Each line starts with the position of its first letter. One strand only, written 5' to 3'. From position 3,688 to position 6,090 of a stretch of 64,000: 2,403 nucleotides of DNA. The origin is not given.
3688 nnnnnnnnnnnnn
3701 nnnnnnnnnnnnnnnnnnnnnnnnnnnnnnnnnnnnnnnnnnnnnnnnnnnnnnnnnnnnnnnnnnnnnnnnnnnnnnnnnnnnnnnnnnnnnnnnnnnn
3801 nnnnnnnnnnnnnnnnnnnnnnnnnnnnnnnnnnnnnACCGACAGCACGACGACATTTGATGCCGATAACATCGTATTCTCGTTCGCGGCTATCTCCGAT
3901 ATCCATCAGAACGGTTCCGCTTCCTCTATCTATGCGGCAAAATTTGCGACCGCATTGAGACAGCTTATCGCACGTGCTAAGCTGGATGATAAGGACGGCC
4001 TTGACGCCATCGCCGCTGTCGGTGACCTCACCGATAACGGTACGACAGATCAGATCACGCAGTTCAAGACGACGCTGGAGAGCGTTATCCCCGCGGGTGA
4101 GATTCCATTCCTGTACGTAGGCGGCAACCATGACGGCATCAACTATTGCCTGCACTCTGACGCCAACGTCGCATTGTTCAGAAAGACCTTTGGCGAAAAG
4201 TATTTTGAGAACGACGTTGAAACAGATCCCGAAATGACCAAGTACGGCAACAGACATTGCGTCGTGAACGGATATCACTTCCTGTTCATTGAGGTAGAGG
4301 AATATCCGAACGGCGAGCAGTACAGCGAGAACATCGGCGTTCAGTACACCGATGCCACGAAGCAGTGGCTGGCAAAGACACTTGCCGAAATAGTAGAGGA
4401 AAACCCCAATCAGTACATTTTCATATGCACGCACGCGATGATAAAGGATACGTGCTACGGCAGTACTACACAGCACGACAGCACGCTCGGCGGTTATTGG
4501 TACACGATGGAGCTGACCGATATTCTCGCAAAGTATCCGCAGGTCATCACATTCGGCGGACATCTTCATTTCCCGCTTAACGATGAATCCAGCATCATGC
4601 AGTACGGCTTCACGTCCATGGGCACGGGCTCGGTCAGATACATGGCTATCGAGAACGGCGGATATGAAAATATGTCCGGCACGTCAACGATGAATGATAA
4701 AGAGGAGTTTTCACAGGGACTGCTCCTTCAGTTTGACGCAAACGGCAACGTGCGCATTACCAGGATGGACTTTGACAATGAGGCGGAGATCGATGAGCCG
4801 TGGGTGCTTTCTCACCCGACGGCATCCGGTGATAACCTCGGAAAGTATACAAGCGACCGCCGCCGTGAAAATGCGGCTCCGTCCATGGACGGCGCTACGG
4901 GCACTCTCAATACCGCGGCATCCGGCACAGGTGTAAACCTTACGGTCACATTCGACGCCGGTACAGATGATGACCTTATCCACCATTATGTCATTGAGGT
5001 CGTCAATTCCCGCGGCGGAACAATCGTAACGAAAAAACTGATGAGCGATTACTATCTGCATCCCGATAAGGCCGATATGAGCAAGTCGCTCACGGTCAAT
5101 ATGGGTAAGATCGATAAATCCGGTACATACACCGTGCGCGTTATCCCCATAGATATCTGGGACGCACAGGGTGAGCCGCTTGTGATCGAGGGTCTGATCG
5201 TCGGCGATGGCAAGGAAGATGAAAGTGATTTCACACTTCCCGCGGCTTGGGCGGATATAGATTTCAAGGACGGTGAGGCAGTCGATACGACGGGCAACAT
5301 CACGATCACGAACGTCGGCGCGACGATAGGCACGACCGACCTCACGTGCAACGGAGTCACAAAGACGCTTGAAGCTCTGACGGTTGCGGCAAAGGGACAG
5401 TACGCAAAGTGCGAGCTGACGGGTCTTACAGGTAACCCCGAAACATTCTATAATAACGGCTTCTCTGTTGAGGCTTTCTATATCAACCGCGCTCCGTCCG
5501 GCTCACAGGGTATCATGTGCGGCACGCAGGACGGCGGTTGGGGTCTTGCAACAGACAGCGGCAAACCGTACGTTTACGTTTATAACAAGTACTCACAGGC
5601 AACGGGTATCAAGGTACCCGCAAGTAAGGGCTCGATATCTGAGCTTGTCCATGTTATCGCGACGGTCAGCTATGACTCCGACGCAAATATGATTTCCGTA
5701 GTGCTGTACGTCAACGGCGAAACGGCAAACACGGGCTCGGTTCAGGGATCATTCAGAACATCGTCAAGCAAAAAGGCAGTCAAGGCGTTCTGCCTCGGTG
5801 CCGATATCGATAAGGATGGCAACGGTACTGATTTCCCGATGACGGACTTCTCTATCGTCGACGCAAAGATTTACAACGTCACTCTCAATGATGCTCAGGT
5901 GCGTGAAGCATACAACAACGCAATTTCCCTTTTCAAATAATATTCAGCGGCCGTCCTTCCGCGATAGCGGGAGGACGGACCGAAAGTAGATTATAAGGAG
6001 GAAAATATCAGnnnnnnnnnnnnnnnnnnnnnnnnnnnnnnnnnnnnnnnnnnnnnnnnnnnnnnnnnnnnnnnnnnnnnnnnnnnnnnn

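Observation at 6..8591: Ribokinase flanked by a cytoplasmic and a surface-anchored ADP-ribosylglycohydrolase paralog plus an exported phosphoesterase: candidate extracellular ribosyl/ADP-ribosyl salvage locus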

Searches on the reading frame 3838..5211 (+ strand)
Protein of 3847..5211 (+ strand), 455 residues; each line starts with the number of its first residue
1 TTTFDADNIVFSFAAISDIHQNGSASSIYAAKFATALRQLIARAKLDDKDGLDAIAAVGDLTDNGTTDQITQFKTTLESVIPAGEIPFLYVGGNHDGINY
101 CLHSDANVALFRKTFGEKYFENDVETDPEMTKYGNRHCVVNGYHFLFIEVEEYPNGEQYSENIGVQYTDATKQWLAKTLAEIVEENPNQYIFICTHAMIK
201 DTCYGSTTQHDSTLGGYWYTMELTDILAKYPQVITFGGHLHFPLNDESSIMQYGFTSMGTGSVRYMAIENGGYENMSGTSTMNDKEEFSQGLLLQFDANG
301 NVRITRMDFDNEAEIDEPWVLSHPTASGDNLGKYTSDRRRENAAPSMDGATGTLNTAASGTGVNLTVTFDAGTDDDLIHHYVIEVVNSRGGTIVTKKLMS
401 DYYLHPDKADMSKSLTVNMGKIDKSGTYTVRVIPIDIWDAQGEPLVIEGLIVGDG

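Call 59: find_homologous_proteins(query=window:3847-5211:+, max_evalue=0.00001)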
Query window:3847-5211:+ (455 aa): 519 proteins with E <= 0.00001 among 8000 candidates; the best 120 are listed.
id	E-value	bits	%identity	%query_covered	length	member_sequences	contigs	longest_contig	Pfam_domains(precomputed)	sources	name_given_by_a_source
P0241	1.1e-119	418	49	96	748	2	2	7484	PF13385.14,PF00149.34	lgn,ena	-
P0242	9.4e-117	409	46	98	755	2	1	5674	PF13385.14,PF00149.34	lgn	-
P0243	2.9e-115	404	46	96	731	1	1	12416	PF13385.14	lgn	-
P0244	5.8e-115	403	48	98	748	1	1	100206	PF13385.14,PF00149.34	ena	-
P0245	1.4e-114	402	50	95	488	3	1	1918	PF00149.34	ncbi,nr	ncbi:MAG: metallophosphoesterase, partial [Ruminococcus sp.]|nr:metallophosphoesterase [Candidatus A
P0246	8.5e-114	399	46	98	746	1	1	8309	PF13385.14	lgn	-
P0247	8.6e-114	399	46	98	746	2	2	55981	PF13385.14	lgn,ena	-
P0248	3.1e-113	397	47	98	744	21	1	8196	PF21827.2,PF13385.14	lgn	-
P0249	3.4e-113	397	46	98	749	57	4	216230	PF13385.14,PF00149.34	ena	-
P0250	7.8e-113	396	46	98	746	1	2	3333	PF13385.14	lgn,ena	-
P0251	2.9e-112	394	47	98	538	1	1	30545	PF00149.34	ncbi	-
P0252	1.6e-111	391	45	99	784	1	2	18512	PF13385.14,PF00149.34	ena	-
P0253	1.9e-111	391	45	98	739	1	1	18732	PF13385.14,PF00149.34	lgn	-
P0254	7.3e-111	389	45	98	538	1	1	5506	PF00149.34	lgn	-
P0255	1.3e-110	389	45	98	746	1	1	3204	PF13385.14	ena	-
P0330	1.2e-102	362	45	99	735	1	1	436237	PF13385.14,PF00149.34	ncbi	-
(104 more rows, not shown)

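Call 60: find_encoding_contigs(protein=P0249, flank=8000, max_places=2)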
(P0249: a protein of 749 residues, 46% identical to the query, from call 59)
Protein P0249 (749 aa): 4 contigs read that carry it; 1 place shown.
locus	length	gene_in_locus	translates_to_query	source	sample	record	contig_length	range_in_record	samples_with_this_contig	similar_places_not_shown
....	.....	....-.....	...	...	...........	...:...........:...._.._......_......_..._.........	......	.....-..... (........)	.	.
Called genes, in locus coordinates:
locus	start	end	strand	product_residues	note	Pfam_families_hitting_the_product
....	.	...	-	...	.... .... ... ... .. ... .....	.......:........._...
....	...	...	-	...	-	-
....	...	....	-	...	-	-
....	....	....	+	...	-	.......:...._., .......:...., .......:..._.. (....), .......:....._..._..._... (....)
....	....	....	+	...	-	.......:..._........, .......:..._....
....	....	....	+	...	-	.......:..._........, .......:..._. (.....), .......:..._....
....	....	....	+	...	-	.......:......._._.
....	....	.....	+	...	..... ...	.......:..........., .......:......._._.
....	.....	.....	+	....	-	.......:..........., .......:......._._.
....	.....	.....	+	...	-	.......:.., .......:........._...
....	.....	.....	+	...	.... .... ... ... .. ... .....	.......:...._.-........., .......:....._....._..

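Call 61: find_encoding_contigs(protein=P0330, flank=8000, max_places=1)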
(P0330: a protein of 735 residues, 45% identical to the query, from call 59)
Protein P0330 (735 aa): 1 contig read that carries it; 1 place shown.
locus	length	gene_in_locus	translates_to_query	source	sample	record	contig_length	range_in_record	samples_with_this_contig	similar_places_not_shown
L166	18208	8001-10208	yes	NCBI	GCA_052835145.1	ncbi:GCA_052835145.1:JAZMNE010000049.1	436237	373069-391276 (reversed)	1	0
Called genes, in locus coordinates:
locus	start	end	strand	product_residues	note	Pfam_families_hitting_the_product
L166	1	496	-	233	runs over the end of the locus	PF01746:tRNA_m1G_MT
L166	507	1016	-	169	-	PF01782:RimM, PF05239:PRC, PF24986:PRC_RimM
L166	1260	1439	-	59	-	PF01165:Ribosomal_S21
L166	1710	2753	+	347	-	PF24883:NPHP3_N (weak)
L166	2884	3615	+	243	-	PF00535:Glycos_transf_2, PF10111:Glyco_tranf_2_2 (faint)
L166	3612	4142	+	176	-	-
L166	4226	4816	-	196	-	-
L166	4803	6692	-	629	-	PF13292:DXP_synthase_N, PF02779:Transket_pyr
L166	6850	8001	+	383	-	PF02670:DXP_reductoisom, PF08436:DXP_redisom_C, PF13288:DXPR_C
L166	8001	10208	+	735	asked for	PF00149:Metallophos, PF13385:Laminin_G_3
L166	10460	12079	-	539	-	PF08281:Sigma70_r4_2, PF04545:Sigma70_r4 (weak)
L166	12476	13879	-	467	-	PF13490:zf-HC2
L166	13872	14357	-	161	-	PF04542:Sigma70_r2, PF08281:Sigma70_r4_2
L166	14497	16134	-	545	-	PF00118:Cpn60_TCP1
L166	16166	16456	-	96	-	PF00166:Cpn10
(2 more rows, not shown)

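Call 62: find_encoding_contigs(protein=P0244, flank=8000, max_places=1)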
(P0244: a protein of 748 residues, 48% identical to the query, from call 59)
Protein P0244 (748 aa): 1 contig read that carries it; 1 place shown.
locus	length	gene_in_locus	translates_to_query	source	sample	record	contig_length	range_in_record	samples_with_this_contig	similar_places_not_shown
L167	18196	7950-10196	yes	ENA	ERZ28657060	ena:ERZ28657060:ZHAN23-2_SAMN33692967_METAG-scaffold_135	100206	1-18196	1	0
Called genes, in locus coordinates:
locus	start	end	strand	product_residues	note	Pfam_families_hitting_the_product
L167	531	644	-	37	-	-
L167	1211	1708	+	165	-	PF10881:DUF2726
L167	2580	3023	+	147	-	PF12802:MarR_2, PF01047:MarR, PF22381:Staph_reg_Sar_Rot (weak)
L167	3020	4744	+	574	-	PF00664:ABC_membrane, PF00005:ABC_tran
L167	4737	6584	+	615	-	PF00664:ABC_membrane, PF02463:SMC_N (faint), PF00005:ABC_tran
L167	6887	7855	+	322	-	PF13385:Laminin_G_3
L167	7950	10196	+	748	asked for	PF00149:Metallophos, PF13385:Laminin_G_3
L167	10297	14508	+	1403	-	PF00149:Metallophos, PF13385:Laminin_G_3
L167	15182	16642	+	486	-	PF07501:G5, PF01551:Peptidase_M23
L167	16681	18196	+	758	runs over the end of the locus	PF06165:GH94_b-supersand, PF17167:Glyco_hydro_94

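Call 85: predict_structure(alignment_id=A4)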
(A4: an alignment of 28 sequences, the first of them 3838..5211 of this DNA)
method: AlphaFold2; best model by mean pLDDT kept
length: 458 residues; sequences in the alignment: 28
mean_pLDDT: 87.3   pTM: 0.88
mean pLDDT of the five models: 87.3, 87.3, 86.7, 86.0, 84.8
residues with pLDDT >= 90: 251; 70-90: 160; 50-70: 45; < 50: 2
segments of 3 or more residues with pLDDT < 50: none
pLDDT, mean of each block of 10 residues (from residue 1): 75 97 87 94 97 96 90 94 93 87 62 86 88 84 96 68 72 94 96 94 80 58 90 95 74 91 86 78 83 94 95 91 93 89 87 87 80 91 94 93 87 92 89 94 93 78
secondary structure, 60 per line:
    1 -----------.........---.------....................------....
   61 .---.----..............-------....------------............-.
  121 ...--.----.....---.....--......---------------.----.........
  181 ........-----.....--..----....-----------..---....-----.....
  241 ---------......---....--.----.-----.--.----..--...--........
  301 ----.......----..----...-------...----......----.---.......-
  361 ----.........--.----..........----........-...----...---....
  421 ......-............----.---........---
elements in order: E12-20 H31-50 E57-61 H70-83 E91-94 H107-118 H120-123 H131-135 E139-143 E146-151 H172-188 E194-198 H207-210 H227-230 E236-240 E253-255 E259-262 E293-300 E305-311 E322-324 H339-344 E353-359 E365-373 E381-390 E395-402 E417-426 E428-439 E448-455

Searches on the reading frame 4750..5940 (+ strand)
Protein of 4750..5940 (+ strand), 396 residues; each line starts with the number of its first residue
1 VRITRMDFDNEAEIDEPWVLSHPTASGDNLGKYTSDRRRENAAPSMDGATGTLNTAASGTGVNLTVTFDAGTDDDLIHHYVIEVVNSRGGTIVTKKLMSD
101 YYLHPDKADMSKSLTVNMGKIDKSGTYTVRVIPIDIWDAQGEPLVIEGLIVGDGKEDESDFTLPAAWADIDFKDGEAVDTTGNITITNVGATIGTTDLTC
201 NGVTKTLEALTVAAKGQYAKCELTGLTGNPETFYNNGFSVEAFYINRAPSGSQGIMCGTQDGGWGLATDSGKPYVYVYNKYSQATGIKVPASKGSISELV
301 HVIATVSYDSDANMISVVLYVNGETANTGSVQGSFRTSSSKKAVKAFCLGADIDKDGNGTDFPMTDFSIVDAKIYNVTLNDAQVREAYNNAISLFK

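Call 46: search_protein_families(library=pfam, proteins=[window:4750-5940:+], max_evalue=1)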
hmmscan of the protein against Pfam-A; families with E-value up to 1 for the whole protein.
window:4750-5940:+ (396 aa): 2 families
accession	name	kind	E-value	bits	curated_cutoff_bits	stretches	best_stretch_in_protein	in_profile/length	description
PF13385.13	Laminin_G_3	-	1.2e-10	42.2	27.6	1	230-384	11-150/151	Concanavalin A-like lectin/glucanases superfamily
PF23608.1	Ig_ILCR1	-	0.0097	16.4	27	1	63-136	18-88/114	ILCR1 Ig-like domain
